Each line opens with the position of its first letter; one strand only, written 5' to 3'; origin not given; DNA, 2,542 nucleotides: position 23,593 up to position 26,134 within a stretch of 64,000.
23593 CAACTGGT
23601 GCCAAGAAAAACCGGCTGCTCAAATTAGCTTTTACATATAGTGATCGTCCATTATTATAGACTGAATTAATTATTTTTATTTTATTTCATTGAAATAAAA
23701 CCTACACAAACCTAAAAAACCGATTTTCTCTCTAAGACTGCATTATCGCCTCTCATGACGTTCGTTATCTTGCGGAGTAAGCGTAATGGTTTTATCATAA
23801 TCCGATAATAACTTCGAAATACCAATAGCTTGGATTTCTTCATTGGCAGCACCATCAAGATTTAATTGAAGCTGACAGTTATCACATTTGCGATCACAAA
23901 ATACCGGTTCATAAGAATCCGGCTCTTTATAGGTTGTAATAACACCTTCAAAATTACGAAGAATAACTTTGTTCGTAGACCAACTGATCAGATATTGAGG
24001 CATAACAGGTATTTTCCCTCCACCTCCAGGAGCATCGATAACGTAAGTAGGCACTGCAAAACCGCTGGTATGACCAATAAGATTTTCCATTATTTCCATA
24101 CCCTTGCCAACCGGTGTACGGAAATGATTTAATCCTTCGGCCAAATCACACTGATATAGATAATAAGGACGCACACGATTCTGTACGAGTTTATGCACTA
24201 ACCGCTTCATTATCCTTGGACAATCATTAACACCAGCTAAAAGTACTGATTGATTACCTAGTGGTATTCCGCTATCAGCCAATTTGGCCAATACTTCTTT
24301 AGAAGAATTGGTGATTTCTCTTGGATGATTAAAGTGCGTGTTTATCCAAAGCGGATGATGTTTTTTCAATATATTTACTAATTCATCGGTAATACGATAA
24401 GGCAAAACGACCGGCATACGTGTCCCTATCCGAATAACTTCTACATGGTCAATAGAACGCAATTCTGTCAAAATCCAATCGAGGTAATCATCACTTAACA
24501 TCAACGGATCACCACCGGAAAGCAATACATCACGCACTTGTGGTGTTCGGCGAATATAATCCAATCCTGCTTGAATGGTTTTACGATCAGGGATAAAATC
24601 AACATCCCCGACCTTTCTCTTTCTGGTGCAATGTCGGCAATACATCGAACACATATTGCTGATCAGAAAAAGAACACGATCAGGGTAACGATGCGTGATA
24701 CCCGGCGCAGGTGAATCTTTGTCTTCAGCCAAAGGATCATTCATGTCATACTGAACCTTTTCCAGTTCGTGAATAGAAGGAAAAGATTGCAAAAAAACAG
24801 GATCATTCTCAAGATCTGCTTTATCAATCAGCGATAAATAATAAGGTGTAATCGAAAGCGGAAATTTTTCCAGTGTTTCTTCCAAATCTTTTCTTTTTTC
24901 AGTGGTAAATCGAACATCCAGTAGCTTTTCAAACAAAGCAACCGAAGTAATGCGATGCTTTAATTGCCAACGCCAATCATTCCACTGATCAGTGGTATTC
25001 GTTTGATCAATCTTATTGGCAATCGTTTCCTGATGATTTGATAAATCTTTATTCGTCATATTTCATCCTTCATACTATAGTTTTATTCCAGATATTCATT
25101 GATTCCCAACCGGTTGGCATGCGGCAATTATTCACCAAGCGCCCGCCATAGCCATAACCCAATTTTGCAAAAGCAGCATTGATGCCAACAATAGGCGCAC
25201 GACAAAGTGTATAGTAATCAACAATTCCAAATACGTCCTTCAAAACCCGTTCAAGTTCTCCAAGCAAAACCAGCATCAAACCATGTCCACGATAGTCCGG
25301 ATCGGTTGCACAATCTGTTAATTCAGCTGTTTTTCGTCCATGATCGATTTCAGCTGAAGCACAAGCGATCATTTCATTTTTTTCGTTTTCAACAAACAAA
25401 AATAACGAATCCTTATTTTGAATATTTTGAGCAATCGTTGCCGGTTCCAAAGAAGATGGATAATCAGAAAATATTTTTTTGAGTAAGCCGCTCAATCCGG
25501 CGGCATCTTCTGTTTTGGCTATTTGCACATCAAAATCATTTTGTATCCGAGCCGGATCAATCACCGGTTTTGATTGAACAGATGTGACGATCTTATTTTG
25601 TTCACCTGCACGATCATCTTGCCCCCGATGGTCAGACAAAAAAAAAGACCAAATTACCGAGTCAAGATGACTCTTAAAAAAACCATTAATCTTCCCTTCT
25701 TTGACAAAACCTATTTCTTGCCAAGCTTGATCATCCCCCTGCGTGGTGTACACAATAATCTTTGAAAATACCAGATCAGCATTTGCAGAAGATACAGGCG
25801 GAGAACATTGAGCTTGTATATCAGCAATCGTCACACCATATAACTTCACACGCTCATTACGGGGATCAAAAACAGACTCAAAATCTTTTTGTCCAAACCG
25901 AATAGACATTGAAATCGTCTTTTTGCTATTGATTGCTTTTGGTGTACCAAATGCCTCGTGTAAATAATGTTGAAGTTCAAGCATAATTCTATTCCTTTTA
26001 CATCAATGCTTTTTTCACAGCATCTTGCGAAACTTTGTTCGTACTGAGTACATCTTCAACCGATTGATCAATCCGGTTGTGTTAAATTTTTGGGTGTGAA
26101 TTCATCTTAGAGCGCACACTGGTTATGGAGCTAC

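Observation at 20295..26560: Three copies of a terminator plus tRNA-Asp-3'-end-like repeat spaced about 3.1 kb apart next to tRNA-Asp/Val: possible serial attachment-site scars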

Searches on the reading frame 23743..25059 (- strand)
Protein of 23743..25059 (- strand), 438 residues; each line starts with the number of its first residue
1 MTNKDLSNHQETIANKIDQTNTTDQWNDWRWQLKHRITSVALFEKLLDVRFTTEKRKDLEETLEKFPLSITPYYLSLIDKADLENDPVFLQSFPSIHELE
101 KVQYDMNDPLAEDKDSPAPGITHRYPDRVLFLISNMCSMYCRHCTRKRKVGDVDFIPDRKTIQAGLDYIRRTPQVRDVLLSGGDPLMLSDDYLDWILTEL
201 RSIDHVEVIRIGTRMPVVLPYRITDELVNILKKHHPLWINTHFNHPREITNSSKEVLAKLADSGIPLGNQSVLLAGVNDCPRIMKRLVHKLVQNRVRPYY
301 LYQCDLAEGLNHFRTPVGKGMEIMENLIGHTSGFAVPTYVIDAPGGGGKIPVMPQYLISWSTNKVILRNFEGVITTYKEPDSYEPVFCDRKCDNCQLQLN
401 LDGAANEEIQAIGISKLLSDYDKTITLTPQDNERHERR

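Call 11: search_protein_families(library=pfam, proteins=[window:23746-25059:-], max_evalue=0.01)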
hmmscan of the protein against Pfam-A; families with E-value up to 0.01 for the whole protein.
window:23746-25059:- (438 aa): 3 families
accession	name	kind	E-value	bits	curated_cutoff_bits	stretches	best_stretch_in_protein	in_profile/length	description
PF12544.13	LAM_C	-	3.7e-44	150.4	26.7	1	324-438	1-107/127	Lysine-2,3-aminomutase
PF04055.27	Radical_SAM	-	4.7e-11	43.6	29.5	1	133-281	3-158/166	Radical SAM superfamily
PF13353.11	Fer4_12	-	0.0099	16.6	22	0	132-194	10-71/137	4Fe-4S single cluster domain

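Call 13: find_encoding_contigs(protein=window:23743-25059:-, flank=10000, max_places=10)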
Protein window:23743-25059:- (438 aa): 5 contigs read that carry it; 3 places shown.
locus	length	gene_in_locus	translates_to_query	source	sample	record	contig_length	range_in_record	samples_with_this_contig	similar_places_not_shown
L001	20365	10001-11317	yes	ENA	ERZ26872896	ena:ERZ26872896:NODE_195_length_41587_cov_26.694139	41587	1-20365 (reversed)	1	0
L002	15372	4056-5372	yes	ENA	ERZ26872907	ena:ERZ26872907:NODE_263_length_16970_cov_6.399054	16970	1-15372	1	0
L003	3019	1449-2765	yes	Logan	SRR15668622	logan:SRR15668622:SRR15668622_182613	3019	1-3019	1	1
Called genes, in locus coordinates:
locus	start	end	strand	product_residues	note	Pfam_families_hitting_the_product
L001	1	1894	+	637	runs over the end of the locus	PF00456:Transketolase_N (weak), PF13292:DXP_synthase_N, PF02779:Transket_pyr, PF22613:Transketolase_C_1 (faint), PF02780:Transketolase_C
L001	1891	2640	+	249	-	PF01728:FtsJ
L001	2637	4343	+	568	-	PF02463:SMC_N, PF13476:AAA_23 (weak)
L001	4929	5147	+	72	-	PF12797:Fer4_2 (faint), PF13183:Fer4_8 (faint), PF25160:LdpA_Fe-S-bd (faint), PF00037:Fer4 (weak), PF14697:Fer4_21 (weak), PF12838:Fer4_7, PF13187:Fer4_9 (weak), PF00037:Fer4 (weak), +6 more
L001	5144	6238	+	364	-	PF01855:POR_N, PF02780:Transketolase_C (weak), PF17147:PFOR_II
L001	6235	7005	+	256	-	PF02775:TPP_enzyme_C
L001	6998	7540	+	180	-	PF01558:POR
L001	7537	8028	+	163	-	PF13302:Acetyltransf_3 (weak), PF00583:Acetyltransf_1, PF13673:Acetyltransf_10, PF13508:Acetyltransf_7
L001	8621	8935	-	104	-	-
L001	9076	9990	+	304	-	PF00583:Acetyltransf_1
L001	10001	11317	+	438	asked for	PF04055:Radical_SAM, PF12544:LAM_C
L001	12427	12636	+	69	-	-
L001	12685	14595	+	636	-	PF18962:Por_Secre_tail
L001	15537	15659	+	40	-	-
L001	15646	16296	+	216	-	PF13937:DUF4212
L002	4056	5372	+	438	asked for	PF04055:Radical_SAM, PF12544:LAM_C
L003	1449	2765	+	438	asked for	PF04055:Radical_SAM, PF12544:LAM_C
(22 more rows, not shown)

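Call 35: find_homologous_proteins(query=window:23746-25059:-, max_evalue=1e-50)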
Query window:23746-25059:- (438 aa): 8000 proteins with E <= 1e-50 among 8000 candidates; the best 120 are listed.
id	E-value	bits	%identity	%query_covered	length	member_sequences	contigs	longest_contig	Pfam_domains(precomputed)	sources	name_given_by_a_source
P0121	0.0e+0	1022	100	100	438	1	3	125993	PF12544.14,PF04055.28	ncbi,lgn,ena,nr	ncbi:lysine 2,3-aminomutase [bacterium]|nr:lysine 2,3-aminomutase [bacterium]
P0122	2.0e-252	856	82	100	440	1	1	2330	PF12544.14,PF04055.28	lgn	-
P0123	1.4e-229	780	73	100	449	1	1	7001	PF12544.14,PF04055.28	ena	-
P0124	1.5e-229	780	74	99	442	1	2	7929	PF12544.14,PF04055.28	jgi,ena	-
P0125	6.9e-229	778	74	99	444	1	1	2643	PF12544.14,PF04055.28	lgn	-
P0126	8.0e-229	778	74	99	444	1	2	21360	PF12544.14,PF04055.28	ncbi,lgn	ncbi:MAG: lysine 2,3-aminomutase [Calditrichia bacterium]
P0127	2.5e-228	776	75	99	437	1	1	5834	PF12544.14,PF04055.28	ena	-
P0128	3.0e-228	776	76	99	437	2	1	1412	PF12544.14,PF04055.28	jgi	-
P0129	1.6e-227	774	76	98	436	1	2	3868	PF12544.14,PF04055.28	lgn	-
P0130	2.5e-227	773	74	99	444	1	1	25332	PF12544.14,PF04055.28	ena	-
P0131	6.9e-227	772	75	99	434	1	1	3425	PF12544.14,PF04055.28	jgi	-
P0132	7.6e-227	771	75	99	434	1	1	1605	PF12544.14,PF04055.28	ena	-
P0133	1.0e-226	771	74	99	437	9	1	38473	PF12544.14,PF04055.28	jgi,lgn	jgi:lysine 2,3-aminomutase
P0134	1.2e-226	771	73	99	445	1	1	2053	PF12544.14,PF04055.28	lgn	-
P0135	1.2e-226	771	76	99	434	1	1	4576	PF12544.14,PF04055.28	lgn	-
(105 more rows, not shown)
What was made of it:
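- AblA homologues at 73-77% identity are spread over many phyla (call 35).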

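Call 36: find_encoding_contigs(protein=P0122, flank=10000, max_places=3)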
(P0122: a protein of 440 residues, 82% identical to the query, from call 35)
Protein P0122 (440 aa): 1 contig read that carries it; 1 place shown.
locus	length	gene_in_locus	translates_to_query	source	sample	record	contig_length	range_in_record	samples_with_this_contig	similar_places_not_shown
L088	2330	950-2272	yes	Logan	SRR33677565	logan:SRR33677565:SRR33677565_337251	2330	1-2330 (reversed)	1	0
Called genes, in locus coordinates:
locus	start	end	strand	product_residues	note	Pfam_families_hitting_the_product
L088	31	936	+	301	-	PF00583:Acetyltransf_1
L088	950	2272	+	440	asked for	PF04055:Radical_SAM, PF12544:LAM_C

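Call 46: search_protein_families(library=ncbifam, proteins=[window:23746-25059:-], max_evalue=1)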
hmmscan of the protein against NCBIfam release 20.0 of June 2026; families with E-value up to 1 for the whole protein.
window:23746-25059:- (438 aa): 19 families
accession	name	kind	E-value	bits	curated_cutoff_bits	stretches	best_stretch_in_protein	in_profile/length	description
TIGR03820.1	lys_2_3_AblA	equivalog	4.4e-236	783.3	525.4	1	22-438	3-417/417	lysine 2,3-aminomutase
TIGR04368.1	Glu_2_3_NH3_mut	equivalog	9.3e-146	485.5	650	1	5-378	36-403/404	glutamate 2,3-aminomutase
TIGR04468.1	arg_2_3_am_muta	equivalog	2.5e-112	375.4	600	1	25-372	1-346/351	arginine 2,3-aminomutase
TIGR00238.1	TIGR00238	subfamily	8.6e-108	360.2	199.2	1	21-345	9-331/331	KamA family radical SAM protein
TIGR03822.1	AblA_like_2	hypoth_equivalog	2e-93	313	396.25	1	52-356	14-319/321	lysine-2,3-aminomutase-like protein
TIGR03821.1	EFP_modif_epmB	equivalog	1.5e-72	244.3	369.3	1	29-351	1-320/321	EF-P beta-lysylation protein EpmB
TIGR04051.1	rSAM_NirJ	equivalog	0.0028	16.7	515.45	1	133-192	8-66/354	heme d1 biosynthesis radical SAM protein NirJ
TIGR04055.1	rSAM_NirJ2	equivalog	0.0067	16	500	1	134-191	7-62/326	putative heme d1 biosynthesis radical SAM protein NirJ2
TIGR03977.1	rSAM_pair_HxsC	equivalog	0.011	14.7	267.9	1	130-196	28-90/292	His-Xaa-Ser system radical SAM maturase HxsC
NF045702.1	rSAM_GDGT_ether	equivalog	0.011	14.4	450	1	132-214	91-175/486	tetraether lipid synthase Tes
TIGR04167.1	rSAM_SeCys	equivalog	0.012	14.8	300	1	133-210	14-87/303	arsenosugar biosynthesis radical SAM (seleno)protein ArsS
NF045646.2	rSAM_Se_TrsS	equivalog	0.031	12.8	490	1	129-190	88-148/441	radical SAM (seleno)protein TrsS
TIGR04478.1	rSAM_YfkAB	equivalog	0.085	12.1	250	1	129-191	27-87/363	radical SAM/CxCxxxxC motif protein YfkAB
TIGR04082.1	rSAM_for_selen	equivalog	0.085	11.6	350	1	133-188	205-260/516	thio(seleno)oxazole modification radical SAM maturase SbtM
TIGR02666.1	moaA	equivalog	0.089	11.7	284.05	1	133-213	16-98/336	GTP 3',8-cyclase MoaA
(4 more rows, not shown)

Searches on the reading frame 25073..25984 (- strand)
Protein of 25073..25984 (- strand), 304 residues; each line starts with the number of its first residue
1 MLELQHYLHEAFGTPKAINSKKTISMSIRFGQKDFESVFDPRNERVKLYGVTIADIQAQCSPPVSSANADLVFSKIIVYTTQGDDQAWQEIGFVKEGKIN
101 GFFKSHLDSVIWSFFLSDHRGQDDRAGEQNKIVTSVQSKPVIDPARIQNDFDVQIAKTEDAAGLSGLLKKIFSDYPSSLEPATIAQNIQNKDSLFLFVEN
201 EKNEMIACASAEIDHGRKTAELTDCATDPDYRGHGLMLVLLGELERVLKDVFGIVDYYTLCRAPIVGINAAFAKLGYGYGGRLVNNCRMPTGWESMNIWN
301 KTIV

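Call 11: search_protein_families(library=pfam, proteins=[window:25073-25984:-], max_evalue=0.01)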
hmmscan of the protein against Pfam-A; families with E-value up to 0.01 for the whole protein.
window:25073-25984:- (304 aa): 3 families
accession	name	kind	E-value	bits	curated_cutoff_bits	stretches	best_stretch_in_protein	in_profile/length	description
PF00583.31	Acetyltransf_1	-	1.2e-09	38.9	20.7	1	178-277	15-116/116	Acetyltransferase (GNAT) family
PF23209.2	IDM1_C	-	4.4e-05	24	33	1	192-250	31-88/140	Increased DNA methylation 1, C-terminal domain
PF13508.13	Acetyltransf_7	-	0.00028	21.6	27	1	193-253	3-61/84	Acetyltransferase (GNAT) domain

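Call 46: search_protein_families(library=ncbifam, proteins=[window:25073-25984:-], max_evalue=1)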
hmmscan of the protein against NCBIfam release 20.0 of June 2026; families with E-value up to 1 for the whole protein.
window:25073-25984:- (304 aa): 3 families
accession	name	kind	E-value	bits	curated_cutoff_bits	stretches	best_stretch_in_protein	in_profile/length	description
TIGR03827.1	GNAT_ablB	equivalog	7.6e-64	215.7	205.1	1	38-302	5-265/266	putative beta-lysine N-acetyltransferase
TIGR01575.1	rimI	equivalog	9.6e-05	22.5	86.4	1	176-250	14-86/132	ribosomal protein S18-alanine N-acetyltransferase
NF043066.1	ETEC_3214_dom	domain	0.1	12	35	1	6-61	18-75/175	ETEC_3214 domain-containing protein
